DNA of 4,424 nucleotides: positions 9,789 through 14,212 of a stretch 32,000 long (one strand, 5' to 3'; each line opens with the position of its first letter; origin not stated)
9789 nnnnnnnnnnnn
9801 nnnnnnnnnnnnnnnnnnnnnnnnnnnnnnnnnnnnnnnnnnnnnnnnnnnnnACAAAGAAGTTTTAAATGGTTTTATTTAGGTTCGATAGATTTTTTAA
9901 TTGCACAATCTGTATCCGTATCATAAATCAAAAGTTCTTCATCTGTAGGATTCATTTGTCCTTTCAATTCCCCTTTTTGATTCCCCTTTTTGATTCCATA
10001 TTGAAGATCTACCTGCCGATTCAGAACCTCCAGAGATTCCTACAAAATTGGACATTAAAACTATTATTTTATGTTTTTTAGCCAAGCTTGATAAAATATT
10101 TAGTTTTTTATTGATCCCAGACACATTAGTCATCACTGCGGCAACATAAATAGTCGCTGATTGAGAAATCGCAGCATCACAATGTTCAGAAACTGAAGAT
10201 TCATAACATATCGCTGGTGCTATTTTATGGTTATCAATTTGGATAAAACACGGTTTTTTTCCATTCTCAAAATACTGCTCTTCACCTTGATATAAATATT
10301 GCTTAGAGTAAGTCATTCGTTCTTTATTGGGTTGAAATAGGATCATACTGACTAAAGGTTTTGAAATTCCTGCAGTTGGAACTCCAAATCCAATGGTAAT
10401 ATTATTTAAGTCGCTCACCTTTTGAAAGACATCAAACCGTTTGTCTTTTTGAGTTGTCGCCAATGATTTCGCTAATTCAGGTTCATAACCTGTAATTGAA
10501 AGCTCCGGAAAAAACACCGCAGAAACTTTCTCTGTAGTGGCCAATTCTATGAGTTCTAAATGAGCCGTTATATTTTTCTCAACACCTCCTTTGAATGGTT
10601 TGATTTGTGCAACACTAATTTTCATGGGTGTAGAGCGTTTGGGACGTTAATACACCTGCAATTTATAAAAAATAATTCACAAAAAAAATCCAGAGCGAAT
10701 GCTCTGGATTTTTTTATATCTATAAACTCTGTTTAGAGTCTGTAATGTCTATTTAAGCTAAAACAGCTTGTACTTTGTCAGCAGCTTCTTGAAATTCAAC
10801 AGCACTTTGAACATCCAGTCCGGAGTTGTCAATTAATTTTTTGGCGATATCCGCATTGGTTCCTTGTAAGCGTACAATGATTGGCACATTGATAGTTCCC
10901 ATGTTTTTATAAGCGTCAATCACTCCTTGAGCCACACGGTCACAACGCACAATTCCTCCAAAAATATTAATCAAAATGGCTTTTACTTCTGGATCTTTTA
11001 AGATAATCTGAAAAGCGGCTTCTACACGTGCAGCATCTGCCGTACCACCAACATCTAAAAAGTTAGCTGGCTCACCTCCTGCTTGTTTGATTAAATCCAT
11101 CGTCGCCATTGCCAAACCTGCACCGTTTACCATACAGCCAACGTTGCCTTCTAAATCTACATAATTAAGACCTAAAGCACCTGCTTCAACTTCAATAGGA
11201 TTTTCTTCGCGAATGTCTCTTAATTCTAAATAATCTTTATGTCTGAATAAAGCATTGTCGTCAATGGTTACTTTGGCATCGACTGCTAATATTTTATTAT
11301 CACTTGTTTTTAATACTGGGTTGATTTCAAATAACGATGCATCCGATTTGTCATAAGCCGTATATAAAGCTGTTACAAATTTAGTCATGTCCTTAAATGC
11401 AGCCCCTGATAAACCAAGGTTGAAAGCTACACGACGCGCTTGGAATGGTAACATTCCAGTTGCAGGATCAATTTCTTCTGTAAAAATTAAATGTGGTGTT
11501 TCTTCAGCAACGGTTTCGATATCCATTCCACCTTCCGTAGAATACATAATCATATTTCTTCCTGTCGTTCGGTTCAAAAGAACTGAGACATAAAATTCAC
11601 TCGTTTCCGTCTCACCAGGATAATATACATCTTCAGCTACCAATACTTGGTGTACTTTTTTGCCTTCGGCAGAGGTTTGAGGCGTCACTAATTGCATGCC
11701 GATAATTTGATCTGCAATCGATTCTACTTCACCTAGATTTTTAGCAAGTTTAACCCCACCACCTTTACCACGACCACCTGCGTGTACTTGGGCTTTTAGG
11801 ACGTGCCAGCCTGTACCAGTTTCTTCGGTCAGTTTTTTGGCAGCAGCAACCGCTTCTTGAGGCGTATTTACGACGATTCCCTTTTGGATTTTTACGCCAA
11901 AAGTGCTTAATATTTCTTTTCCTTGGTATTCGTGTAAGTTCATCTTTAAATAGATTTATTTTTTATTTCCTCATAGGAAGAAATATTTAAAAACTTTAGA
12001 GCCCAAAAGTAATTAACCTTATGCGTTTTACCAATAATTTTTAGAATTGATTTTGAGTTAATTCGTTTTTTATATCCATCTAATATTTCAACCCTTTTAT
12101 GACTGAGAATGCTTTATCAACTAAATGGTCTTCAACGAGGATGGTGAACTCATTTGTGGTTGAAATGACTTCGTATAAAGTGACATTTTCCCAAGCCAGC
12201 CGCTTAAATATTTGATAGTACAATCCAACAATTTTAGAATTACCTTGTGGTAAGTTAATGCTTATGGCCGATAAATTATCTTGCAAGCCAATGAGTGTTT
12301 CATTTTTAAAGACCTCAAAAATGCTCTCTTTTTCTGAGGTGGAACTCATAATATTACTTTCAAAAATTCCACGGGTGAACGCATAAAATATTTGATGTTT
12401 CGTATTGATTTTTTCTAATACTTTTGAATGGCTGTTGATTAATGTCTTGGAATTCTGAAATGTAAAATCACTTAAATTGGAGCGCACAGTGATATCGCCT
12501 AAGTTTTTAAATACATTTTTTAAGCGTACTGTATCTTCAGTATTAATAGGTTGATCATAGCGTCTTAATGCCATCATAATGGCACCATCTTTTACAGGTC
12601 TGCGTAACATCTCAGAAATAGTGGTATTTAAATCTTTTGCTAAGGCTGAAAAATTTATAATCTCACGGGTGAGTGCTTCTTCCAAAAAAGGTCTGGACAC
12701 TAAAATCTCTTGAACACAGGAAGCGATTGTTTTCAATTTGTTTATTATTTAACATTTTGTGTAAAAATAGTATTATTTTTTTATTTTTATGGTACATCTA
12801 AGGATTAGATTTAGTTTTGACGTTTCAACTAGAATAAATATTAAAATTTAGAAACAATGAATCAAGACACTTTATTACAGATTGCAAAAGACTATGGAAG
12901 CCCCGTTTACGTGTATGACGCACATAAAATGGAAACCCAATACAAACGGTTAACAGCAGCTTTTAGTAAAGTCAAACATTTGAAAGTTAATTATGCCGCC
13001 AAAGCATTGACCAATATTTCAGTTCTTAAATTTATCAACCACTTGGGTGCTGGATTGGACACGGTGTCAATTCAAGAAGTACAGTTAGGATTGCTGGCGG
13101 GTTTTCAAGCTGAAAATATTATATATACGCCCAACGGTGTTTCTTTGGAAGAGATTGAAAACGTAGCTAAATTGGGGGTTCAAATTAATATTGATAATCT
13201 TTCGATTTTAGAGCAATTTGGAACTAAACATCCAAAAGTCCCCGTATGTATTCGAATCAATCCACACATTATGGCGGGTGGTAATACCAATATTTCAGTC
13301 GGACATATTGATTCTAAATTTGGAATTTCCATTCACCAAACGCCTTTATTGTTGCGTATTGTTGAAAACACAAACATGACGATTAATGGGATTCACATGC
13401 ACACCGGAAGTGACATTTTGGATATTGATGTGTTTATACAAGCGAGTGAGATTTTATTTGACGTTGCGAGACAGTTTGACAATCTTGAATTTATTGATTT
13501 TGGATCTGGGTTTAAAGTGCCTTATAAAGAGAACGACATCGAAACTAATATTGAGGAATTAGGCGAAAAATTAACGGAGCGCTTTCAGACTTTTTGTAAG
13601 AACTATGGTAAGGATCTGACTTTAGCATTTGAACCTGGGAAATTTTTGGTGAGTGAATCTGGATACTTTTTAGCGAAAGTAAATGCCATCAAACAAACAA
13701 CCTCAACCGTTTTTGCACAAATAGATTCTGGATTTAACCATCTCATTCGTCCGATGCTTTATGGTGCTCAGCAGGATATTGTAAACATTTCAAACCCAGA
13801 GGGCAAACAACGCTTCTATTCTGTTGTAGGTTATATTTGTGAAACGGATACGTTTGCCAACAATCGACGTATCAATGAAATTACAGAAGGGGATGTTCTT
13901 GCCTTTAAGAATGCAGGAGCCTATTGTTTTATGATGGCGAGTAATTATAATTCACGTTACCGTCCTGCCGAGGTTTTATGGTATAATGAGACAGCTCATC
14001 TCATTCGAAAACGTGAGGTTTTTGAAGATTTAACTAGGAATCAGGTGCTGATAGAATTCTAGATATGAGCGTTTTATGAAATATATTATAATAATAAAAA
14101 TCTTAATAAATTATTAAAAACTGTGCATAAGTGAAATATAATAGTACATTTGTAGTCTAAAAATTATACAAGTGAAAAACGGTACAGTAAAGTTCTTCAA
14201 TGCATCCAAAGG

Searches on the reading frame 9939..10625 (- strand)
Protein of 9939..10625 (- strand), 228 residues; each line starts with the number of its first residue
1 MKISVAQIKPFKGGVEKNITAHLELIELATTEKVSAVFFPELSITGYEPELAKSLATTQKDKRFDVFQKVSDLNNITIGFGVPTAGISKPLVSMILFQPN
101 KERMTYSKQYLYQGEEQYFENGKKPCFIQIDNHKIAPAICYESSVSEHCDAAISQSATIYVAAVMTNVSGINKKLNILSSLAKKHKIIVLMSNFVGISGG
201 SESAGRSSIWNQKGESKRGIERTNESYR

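Call 36: search_protein_families(library=pfam, proteins=[window:9939-10625:-], max_evalue=0.001)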
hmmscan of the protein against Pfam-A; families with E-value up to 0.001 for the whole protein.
window:9939-10625:- (228 aa): 1 family
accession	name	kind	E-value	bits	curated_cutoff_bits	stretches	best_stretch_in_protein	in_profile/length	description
PF00795.27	CN_hydrolase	-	4.7e-17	62.6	23.2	1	2-217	1-231/256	Carbon-nitrogen hydrolase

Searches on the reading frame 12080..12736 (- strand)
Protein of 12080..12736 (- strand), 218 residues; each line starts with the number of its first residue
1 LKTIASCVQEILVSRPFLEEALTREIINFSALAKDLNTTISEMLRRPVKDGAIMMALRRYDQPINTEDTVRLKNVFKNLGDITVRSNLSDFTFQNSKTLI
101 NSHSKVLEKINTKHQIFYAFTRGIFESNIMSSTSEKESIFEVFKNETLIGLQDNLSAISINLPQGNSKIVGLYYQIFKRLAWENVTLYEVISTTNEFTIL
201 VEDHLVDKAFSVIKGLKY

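Call 36: search_protein_families(library=pfam, proteins=[window:12080-12736:-], max_evalue=0.001)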
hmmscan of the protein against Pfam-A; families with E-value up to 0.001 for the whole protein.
window:12080-12736:- (218 aa): 1 family
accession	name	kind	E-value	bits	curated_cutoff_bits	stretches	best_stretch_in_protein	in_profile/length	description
PF24367.1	DUF7523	-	0.00015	22.6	27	0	5-69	3-59/158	Family of unknown function (DUF7523)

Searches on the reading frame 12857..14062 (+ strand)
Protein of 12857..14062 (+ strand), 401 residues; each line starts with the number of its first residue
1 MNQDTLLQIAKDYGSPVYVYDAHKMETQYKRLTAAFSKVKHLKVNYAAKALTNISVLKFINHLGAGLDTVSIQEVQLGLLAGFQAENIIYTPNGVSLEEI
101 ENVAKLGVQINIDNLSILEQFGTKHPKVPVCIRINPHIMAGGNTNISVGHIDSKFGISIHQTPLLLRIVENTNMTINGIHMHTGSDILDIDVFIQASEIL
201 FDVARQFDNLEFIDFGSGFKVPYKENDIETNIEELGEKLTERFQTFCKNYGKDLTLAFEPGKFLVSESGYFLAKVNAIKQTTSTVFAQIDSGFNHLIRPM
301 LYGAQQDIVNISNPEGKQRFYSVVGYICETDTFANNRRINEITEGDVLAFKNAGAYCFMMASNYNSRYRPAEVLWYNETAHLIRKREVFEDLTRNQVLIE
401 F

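Call 10: search_protein_families(library=pfam, proteins=[window:12857-14062:+], max_evalue=0.01)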
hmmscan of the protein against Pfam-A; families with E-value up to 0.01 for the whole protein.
window:12857-14062:+ (401 aa): 2 families
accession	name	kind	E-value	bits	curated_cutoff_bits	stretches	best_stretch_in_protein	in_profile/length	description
PF02784.22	Orn_Arg_deC_N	-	4.4e-46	157.7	23.4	1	25-266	4-247/247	Pyridoxal-dependent decarboxylase, pyridoxal binding domain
PF00278.28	Orn_DAP_Arg_deC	-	1.8e-19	70.2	23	1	18-354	2-95/95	Pyridoxal-dependent decarboxylase, C-terminal sheet domain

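Call 13: find_encoding_contigs(protein=window:12857-14062:+, flank=10000, max_places=10)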
Protein window:12857-14062:+ (401 aa): 23 contigs read that carry it; 10 places shown.
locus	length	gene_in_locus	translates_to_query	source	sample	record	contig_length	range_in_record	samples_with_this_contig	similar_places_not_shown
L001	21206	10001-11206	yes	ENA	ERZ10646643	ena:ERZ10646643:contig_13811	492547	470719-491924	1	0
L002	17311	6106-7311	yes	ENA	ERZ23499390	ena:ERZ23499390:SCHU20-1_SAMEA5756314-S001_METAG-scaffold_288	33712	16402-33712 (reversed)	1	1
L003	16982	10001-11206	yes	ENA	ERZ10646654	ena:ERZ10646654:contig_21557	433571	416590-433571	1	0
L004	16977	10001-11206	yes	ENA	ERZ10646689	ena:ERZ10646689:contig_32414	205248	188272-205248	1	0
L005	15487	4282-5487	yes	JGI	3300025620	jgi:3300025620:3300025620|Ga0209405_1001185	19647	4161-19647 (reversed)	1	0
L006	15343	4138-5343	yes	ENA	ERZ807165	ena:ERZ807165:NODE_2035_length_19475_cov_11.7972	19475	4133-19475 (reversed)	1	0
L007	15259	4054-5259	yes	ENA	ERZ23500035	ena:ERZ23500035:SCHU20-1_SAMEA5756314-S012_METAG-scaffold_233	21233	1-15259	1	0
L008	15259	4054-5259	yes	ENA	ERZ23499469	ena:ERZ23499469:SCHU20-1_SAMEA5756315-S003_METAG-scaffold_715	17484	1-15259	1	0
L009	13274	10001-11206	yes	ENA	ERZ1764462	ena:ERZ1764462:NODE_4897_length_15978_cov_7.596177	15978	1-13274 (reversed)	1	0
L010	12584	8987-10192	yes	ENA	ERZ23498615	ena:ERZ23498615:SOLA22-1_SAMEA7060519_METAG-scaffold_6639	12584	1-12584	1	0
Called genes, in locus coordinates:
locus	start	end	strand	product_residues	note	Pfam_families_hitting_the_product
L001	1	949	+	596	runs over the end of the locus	PF26689:FIDD, PF13585:CHU_C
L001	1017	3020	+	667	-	PF00270:DEAD (faint), PF04851:ResIII, PF17757:UvrB_inter, PF27431:UvrB_3rd, PF00271:Helicase_C, PF12344:UvrB, PF02151:UVR (weak)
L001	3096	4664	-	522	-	PF09113:N-glycanase_C, PF18962:Por_Secre_tail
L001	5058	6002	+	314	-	PF01734:Patatin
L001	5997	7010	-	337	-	PF17761:DUF1016_N, PF06250:YhcG_C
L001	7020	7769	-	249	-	PF00795:CN_hydrolase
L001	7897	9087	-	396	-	PF08442:ATP-grasp_2, PF13549:ATP-grasp_5 (weak), PF24948:Citrate_synth_N, PF00549:Ligase_CoA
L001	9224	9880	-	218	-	-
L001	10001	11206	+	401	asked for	PF00278:Orn_DAP_Arg_deC, PF02784:Orn_Arg_deC_N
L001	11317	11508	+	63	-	PF00313:CSD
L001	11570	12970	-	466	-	PF05222:AlaDh_PNT_N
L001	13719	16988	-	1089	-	PF26696:PTL_trimer, PF01391:Collagen (weak), PF07603:Lcl_C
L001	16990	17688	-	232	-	PF18962:Por_Secre_tail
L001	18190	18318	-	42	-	-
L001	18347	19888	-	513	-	PF00083:Sugar_tr, PF07690:MFS_1, PF00083:Sugar_tr, PF07690:MFS_1 (weak)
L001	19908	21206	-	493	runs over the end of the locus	PF02055:Glyco_hydro_30, PF17189:Glyco_hydro_30C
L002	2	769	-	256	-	?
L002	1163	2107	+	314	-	PF01734:Patatin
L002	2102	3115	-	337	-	PF17761:DUF1016_N, PF06250:YhcG_C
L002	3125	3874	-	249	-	PF00795:CN_hydrolase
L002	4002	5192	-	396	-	PF08442:ATP-grasp_2, PF13549:ATP-grasp_5 (weak), PF24948:Citrate_synth_N, PF00549:Ligase_CoA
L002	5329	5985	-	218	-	-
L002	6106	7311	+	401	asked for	PF00278:Orn_DAP_Arg_deC, PF02784:Orn_Arg_deC_N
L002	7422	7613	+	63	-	PF00313:CSD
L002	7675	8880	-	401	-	PF05222:AlaDh_PNT_N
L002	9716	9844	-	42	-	-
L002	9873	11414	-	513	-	PF00083:Sugar_tr, PF07690:MFS_1, PF00083:Sugar_tr, PF07690:MFS_1 (weak)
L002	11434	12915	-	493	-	PF02055:Glyco_hydro_30, PF17189:Glyco_hydro_30C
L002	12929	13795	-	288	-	PF00722:Glyco_hydro_16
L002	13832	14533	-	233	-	-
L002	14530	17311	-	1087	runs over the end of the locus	PF00150:Cellulase, PF03422:CBM_6, PF18099:CBM_35_2, PF03422:CBM_6, PF18099:CBM_35_2, PF18962:Por_Secre_tail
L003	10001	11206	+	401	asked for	PF00278:Orn_DAP_Arg_deC, PF02784:Orn_Arg_deC_N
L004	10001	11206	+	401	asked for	PF00278:Orn_DAP_Arg_deC, PF02784:Orn_Arg_deC_N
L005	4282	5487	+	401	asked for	PF00278:Orn_DAP_Arg_deC, PF02784:Orn_Arg_deC_N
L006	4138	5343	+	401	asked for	PF00278:Orn_DAP_Arg_deC, PF02784:Orn_Arg_deC_N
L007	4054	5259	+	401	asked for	PF00278:Orn_DAP_Arg_deC, PF02784:Orn_Arg_deC_N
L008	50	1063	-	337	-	PF17761:DUF1016_N, PF06250:YhcG_C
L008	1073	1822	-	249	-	PF00795:CN_hydrolase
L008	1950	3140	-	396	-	PF08442:ATP-grasp_2, PF13549:ATP-grasp_5 (weak), PF24948:Citrate_synth_N, PF00549:Ligase_CoA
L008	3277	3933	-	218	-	-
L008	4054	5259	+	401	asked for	PF00278:Orn_DAP_Arg_deC, PF02784:Orn_Arg_deC_N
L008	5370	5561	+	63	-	PF00313:CSD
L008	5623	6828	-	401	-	PF05222:AlaDh_PNT_N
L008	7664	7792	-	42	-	-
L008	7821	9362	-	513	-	PF00083:Sugar_tr, PF07690:MFS_1, PF00083:Sugar_tr, PF07690:MFS_1 (weak)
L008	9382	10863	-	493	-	PF02055:Glyco_hydro_30, PF17189:Glyco_hydro_30C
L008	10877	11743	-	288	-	PF00722:Glyco_hydro_16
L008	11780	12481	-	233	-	-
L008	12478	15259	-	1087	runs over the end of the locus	PF00150:Cellulase, PF03422:CBM_6, PF18099:CBM_35_2, PF03422:CBM_6, PF18099:CBM_35_2, PF18962:Por_Secre_tail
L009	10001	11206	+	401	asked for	PF00278:Orn_DAP_Arg_deC, PF02784:Orn_Arg_deC_N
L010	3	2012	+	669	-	?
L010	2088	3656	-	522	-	PF09113:N-glycanase_C, PF18962:Por_Secre_tail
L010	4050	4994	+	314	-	PF01734:Patatin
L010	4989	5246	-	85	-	PF06250:YhcG_C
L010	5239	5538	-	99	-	PF06250:YhcG_C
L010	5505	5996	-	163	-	PF17761:DUF1016_N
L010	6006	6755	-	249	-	PF00795:CN_hydrolase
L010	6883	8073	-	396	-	PF08442:ATP-grasp_2, PF13549:ATP-grasp_5 (weak), PF24948:Citrate_synth_N, PF00549:Ligase_CoA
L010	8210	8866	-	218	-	-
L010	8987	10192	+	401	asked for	PF00278:Orn_DAP_Arg_deC, PF02784:Orn_Arg_deC_N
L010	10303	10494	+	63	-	PF00313:CSD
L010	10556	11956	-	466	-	PF05222:AlaDh_PNT_N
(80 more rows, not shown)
